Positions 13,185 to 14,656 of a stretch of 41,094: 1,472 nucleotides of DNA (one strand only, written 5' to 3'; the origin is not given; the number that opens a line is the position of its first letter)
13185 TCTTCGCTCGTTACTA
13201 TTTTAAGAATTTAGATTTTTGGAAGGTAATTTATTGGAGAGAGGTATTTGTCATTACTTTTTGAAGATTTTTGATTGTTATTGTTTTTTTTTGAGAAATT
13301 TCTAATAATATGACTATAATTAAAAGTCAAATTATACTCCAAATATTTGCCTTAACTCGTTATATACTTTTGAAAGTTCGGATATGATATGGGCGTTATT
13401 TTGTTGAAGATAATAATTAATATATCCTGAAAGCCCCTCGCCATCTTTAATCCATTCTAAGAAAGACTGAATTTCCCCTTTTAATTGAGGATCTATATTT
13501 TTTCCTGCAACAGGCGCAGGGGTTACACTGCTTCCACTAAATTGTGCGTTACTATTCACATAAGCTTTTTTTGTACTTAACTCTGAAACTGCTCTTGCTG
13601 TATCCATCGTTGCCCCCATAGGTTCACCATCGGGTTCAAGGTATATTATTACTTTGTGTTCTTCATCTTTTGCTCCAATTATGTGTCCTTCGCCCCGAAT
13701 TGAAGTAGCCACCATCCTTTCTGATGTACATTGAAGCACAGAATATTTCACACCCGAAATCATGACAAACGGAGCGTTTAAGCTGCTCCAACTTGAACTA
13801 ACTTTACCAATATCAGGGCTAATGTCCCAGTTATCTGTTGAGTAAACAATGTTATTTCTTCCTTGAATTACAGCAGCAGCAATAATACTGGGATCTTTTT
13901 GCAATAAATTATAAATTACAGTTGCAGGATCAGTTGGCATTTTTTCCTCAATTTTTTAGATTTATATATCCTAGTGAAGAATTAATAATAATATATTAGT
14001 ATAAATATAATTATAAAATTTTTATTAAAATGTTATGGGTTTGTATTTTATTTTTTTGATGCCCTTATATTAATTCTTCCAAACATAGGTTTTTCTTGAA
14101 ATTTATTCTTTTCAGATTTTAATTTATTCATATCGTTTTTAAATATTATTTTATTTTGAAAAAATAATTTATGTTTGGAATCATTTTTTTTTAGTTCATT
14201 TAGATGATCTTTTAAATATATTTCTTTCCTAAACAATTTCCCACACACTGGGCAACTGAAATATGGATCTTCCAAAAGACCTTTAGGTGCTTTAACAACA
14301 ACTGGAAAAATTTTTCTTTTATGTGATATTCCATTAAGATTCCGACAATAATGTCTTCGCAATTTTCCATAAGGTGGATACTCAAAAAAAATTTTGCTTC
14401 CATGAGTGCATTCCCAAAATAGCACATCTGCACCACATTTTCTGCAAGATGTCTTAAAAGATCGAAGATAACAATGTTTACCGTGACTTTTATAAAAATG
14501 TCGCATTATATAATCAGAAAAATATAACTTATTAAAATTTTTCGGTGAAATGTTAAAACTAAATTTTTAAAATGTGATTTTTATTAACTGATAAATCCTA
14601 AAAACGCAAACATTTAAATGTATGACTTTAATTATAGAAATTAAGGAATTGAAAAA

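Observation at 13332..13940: Profilin-like protein carrying an extra ~75-residue C-terminal domain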

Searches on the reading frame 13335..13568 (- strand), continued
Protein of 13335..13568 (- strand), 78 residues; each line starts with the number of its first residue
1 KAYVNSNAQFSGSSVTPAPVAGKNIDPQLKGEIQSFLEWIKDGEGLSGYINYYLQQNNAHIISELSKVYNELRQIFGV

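Call 91: find_encoding_contigs(protein=P0123, flank=8000, max_places=2)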
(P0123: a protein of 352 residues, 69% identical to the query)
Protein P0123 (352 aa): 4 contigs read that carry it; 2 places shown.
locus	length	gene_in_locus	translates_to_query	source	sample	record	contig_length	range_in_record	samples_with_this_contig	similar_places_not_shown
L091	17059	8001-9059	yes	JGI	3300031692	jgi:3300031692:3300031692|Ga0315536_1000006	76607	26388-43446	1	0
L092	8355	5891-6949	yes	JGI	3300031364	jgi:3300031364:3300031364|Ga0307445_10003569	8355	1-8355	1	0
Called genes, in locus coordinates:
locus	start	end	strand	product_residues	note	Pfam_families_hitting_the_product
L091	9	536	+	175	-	-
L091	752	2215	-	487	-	PF13229:Beta_helix, PF05048:NosD, PF13229:Beta_helix, PF13240:Zn_Ribbon_1 (weak)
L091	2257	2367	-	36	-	-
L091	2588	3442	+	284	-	PF13401:AAA_22 (weak), PF00004:AAA, PF07724:AAA_2, PF07728:AAA_5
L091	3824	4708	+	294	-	PF05762:VWA_CoxE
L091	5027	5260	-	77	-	-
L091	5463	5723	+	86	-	-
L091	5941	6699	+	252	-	PF00009:GTP_EFTU, PF00025:Arf, PF08477:Roc (faint), PF00071:Ras (weak)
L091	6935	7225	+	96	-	-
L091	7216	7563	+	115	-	-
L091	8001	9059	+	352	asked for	PF00071:Ras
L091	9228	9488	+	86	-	-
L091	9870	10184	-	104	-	-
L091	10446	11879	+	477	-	PF00083:Sugar_tr (weak), PF07690:MFS_1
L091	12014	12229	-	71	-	-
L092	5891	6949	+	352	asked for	PF00071:Ras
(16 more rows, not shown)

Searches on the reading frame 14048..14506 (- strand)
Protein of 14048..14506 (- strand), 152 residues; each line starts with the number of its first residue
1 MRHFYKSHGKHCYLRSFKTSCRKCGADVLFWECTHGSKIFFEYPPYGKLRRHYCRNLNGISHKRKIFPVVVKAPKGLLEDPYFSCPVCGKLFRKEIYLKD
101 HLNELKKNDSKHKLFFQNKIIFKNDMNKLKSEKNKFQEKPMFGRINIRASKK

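Call 3: search_protein_families(library=pfam, proteins=[window:14048-14506:-], max_evalue=1)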
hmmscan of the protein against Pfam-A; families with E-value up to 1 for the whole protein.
window:14048-14506:- (152 aa): 7 families
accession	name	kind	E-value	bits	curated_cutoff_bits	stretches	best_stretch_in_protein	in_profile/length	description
PF00096.32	zf-C2H2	-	0.00073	20.3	25.2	1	83-103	1-21/23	Zinc finger, C2H2 type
PF12874.13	zf-met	-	0.0012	19.5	21.2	1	83-103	1-21/25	Zinc-finger of C2H2 type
PF13248.11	Zn_ribbon_3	-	0.025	14.5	27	0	82-92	2-11/26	zinc-ribbon domain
PF22034.2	B129_C2H2-zf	-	0.052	14.3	27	1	85-94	1-10/22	Uncharacterized protein B-129, C2H2 zinc finger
PF16293.11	zf-C2H2_9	-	0.065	13.6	29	1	85-128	4-47/59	C2H2 type zinc-finger (1 copy)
PF13240.11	Zn_Ribbon_1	-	0.2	11.9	25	0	21-27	16-22/23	zinc-ribbon domain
PF13894.12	zf-C2H2_4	-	0.38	12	27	1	83-103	1-21/24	C2H2-type zinc finger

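Call 5: search_protein_families(library=ncbifam, proteins=[window:14048-14506:-], max_evalue=1)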
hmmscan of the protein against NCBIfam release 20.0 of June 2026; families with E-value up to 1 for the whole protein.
window:14048-14506:- (152 aa): 1 family
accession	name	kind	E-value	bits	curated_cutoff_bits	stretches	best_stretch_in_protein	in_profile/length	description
NF047912.1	ECs_2282_CxxC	subfamily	0.089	12.7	37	0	83-91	3-36/60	ECs_2282 family putative zinc-binding protein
